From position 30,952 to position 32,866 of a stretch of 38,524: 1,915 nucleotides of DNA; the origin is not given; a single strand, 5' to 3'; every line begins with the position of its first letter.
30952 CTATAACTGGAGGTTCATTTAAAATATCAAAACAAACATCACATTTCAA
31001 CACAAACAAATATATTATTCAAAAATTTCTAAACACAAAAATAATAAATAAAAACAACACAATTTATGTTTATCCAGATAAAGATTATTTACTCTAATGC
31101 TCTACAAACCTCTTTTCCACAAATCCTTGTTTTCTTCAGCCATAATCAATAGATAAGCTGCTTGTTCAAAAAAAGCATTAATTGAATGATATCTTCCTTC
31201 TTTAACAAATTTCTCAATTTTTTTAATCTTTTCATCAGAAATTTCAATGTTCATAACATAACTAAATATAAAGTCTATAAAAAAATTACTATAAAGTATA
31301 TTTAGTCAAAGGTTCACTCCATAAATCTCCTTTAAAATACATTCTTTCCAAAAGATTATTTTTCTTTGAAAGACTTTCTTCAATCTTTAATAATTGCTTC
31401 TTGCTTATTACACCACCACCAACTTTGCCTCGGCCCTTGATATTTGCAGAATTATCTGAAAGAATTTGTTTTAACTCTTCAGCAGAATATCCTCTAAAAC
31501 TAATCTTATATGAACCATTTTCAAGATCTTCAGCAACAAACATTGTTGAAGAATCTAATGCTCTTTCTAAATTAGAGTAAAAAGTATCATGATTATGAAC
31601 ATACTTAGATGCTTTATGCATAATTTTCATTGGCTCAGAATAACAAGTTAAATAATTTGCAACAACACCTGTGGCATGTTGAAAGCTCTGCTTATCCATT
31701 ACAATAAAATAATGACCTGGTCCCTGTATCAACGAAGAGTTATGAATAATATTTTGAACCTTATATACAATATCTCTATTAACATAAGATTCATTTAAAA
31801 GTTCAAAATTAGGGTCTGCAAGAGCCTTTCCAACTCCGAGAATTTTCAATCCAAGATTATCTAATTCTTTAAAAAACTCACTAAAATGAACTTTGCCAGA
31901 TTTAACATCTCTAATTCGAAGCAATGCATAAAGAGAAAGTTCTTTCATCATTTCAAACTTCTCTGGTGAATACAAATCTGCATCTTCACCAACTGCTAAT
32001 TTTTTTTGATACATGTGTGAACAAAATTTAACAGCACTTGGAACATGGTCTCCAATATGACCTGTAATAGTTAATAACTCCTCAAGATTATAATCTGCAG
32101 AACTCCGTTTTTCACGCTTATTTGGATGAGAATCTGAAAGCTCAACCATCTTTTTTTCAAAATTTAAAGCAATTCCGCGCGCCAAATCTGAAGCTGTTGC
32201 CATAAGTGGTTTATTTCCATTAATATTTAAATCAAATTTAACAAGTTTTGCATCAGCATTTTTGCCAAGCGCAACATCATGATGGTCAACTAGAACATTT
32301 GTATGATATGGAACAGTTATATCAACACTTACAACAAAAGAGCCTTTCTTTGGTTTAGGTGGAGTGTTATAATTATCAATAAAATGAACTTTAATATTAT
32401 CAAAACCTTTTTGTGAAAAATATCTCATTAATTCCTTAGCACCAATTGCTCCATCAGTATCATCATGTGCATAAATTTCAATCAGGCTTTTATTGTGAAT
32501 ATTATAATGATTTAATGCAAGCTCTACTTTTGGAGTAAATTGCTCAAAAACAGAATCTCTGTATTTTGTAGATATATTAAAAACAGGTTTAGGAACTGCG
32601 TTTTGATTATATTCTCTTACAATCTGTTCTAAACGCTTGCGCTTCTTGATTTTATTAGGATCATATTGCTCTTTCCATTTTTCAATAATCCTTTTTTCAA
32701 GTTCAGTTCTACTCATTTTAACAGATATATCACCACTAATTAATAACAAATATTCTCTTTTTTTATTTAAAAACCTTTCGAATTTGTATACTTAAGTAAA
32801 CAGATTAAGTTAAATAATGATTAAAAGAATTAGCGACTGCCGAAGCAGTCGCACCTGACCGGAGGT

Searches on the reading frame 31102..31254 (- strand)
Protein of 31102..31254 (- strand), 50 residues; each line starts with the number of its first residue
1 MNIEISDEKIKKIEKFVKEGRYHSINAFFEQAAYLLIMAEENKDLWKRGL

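Call 11: search_protein_families(library=pfam, proteins=[window:31102-31254:-], max_evalue=0.01)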
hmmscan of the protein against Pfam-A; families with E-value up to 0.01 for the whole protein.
window:31102-31254:- (50 aa): 0 families

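Call 26: search_protein_families(library=ncbifam, proteins=[window:31102-31254:-], max_evalue=1)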
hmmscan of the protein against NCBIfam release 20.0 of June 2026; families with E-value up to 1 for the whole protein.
window:31102-31254:- (50 aa): 2 families
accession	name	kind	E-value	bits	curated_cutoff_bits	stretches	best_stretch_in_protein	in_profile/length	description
TIGR02606.1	antidote_CC2985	hypoth_equivalog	0.052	13.6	46.2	1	1-29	2-30/70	type II toxin-antitoxin system ParD family antitoxin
NF038036.1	TCP11_Legionella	equivalog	0.092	10.8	200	1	2-41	175-214/927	TCP11-related protein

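Call 27: search_protein_families(library=padloc, proteins=[window:31102-31254:-], max_evalue=1)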
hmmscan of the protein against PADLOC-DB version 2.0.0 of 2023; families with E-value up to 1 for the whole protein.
window:31102-31254:- (50 aa): 0 families

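Call 42: search_protein_families(library=phrogs, proteins=[window:31102-31254:-], max_evalue=1)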
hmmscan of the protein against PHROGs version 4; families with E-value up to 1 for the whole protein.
window:31102-31254:- (50 aa): 0 families

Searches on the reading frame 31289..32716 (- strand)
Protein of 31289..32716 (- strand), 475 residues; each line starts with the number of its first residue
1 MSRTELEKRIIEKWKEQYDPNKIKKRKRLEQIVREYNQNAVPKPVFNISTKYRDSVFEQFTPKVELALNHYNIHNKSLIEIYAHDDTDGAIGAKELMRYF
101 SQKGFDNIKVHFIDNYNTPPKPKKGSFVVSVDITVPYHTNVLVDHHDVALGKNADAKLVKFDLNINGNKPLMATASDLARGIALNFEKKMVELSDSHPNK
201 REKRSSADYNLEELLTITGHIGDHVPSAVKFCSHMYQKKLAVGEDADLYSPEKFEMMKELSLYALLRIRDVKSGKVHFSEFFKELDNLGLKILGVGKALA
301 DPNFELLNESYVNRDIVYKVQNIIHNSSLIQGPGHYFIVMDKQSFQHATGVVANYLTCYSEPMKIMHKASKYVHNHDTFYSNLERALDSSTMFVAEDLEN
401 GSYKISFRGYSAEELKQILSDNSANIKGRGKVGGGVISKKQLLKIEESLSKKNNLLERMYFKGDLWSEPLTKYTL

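Call 11: search_protein_families(library=pfam, proteins=[window:31289-32716:-], max_evalue=0.01)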
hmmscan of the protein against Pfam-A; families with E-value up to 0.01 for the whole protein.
window:31289-32716:- (475 aa): 0 families

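Call 19: find_homologous_proteins(query=window:31289-32716:-, max_evalue=0.001)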
Query window:31289-32716:- (475 aa): 1 proteins with E <= 0.001 among 8000 candidates.
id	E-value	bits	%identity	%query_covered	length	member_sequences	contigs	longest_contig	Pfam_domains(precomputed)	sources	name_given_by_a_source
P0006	0.0e+0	1059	99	100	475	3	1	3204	-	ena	-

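Call 21: find_encoding_contigs(protein=P0006, flank=4000, max_places=4)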
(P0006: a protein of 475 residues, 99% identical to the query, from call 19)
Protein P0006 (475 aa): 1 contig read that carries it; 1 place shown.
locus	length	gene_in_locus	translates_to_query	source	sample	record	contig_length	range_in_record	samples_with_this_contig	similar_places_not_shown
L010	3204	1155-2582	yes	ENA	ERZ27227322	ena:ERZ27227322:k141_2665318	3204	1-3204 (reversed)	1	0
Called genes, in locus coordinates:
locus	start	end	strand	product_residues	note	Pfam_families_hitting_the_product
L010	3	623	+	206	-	?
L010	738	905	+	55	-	PF09853:DUF2080 (weak)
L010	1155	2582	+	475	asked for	-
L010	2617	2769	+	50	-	-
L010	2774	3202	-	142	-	?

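Call 26: search_protein_families(library=ncbifam, proteins=[window:31289-32716:-], max_evalue=1)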
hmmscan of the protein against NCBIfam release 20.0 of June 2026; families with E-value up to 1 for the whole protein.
window:31289-32716:- (475 aa): 0 families

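Call 27: search_protein_families(library=padloc, proteins=[window:31289-32716:-], max_evalue=1)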
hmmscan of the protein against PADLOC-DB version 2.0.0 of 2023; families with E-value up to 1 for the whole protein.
window:31289-32716:- (475 aa): 0 families

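Call 28: search_solved_structures(query=window:31289-32716:-, max_evalue=10, show_alignments=2)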
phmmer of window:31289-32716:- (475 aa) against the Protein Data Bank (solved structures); distinct sequences matched with E-value up to 10: 2.
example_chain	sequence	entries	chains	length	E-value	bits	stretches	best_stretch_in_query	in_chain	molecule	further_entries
2ipb_A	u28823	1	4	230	0.61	12.4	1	325-458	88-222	Class A nonspecific acid phosphatase PhoN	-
9i5t_11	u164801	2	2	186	0.79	12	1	207-300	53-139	Large ribosomal subunit protein uL5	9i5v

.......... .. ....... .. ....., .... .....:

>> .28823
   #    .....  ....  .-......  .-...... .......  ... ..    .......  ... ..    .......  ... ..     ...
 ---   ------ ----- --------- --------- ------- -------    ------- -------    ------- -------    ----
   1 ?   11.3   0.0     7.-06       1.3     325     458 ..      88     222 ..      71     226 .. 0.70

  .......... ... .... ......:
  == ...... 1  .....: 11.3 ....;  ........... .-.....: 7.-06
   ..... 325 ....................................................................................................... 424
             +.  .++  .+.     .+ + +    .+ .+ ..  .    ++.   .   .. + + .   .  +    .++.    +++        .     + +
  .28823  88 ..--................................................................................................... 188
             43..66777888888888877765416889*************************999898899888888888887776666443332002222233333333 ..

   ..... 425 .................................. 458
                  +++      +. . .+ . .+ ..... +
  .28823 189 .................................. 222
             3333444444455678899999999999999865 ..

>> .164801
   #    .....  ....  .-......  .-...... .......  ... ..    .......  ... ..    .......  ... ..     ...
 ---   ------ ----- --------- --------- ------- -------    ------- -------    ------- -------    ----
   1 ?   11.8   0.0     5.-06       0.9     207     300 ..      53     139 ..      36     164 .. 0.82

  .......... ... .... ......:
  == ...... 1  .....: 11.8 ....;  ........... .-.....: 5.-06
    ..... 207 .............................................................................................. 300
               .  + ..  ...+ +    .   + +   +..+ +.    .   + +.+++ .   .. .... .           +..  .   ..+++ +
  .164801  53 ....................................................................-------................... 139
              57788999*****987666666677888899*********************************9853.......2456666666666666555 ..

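Call 29: search_protein_representatives(protein=window:31289-32716:-)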
Query: 475 residues. Proteins with E-value up to 0.001 (for the whole library): 1; up to 1e-10: 1; up to 1e-30: 1. The best 1 are listed.
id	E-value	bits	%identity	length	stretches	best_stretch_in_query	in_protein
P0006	0.0e+00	1058.9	99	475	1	1-475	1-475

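Call 41: search_protein_families(library=pfam, proteins=[window:31289-32716:-], max_evalue=10)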
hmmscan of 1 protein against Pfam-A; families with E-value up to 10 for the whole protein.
window:31289-32716:- (475 aa): 2 families
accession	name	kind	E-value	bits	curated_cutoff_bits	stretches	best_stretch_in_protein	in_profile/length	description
PF02341.20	RbcX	-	0.082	13.6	27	1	262-310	41-89/111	RbcX protein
PF02037.33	SAP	-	0.15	12.2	23.9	0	409-429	4-24/37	SAP domain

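Call 42: search_protein_families(library=phrogs, proteins=[window:31289-32716:-], max_evalue=1)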
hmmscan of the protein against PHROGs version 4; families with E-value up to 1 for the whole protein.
window:31289-32716:- (475 aa): 4 families
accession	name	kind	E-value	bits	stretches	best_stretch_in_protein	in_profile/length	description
phrog_25229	-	unknown function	0.029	15.3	1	148-236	40-124/127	-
phrog_24355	-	moron, auxiliary metabolic gene and host takeover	0.029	14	1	333-358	64-89/470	polysaccharide deacetylase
phrog_28915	-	unknown function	0.094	14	1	85-133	7-55/73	-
phrog_4771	-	other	0.16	12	1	68-137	8-73/363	DHH phosphoesterase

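Call 47: predict_structure(protein=window:31289-32716:-)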
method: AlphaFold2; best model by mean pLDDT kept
length: 475 residues; sequences in the alignment: 1
mean_pLDDT: 40.0   pTM: 0.25
mean pLDDT of the five models: 40.0, 38.2, 37.4, 33.8, 29.8
residues with pLDDT >= 90: 0; 70-90: 12; 50-70: 98; < 50: 365
segments of 3 or more residues with pLDDT < 50: 20-59, 69-73, 114-397, 450-475
pLDDT, mean of each block of 10 residues (from residue 1): 54 53 44 35 35 41 50 55 57 66 72 50 41 29 24 26 25 30 37 39 34 32 32 31 32 34 32 34 36 32 29 31 30 29 30 28 30 35 36 47 55 68 60 62 58 37 31 24
secondary structure, 60 per line:
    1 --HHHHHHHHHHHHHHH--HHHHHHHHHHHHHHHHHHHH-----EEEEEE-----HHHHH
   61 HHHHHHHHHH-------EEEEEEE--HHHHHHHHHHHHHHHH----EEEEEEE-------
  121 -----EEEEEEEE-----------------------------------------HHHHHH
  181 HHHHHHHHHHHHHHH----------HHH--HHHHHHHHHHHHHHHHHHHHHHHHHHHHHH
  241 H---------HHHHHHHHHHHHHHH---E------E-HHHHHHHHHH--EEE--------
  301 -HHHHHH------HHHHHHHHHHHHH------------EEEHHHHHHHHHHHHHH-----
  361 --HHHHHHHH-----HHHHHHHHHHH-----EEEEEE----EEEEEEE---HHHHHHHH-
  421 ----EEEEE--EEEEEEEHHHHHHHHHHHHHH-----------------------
elements in order: H3-17 H20-39 E45-50 H56-70 E78-84 H87-102 E107-113 E126-133 H175-195 H211-241 H251-265 H278-287 E290-292 H302-307 H314-326 E339-341 H342-355 H363-370 H376-386 E392-397 E402-408 H412-419 E425-429 E432-438 H439-452

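Call 79: find_related_loci(query=window:31289-32716:-, collection=viral_contigs, flank=3000)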
Query window:31289-32716:- (475 aa) in viral_contigs; peptide patterns used: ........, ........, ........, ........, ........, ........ (x = any residue, [..] = any of these).
No stretch of DNA in the collection matches any of the patterns.
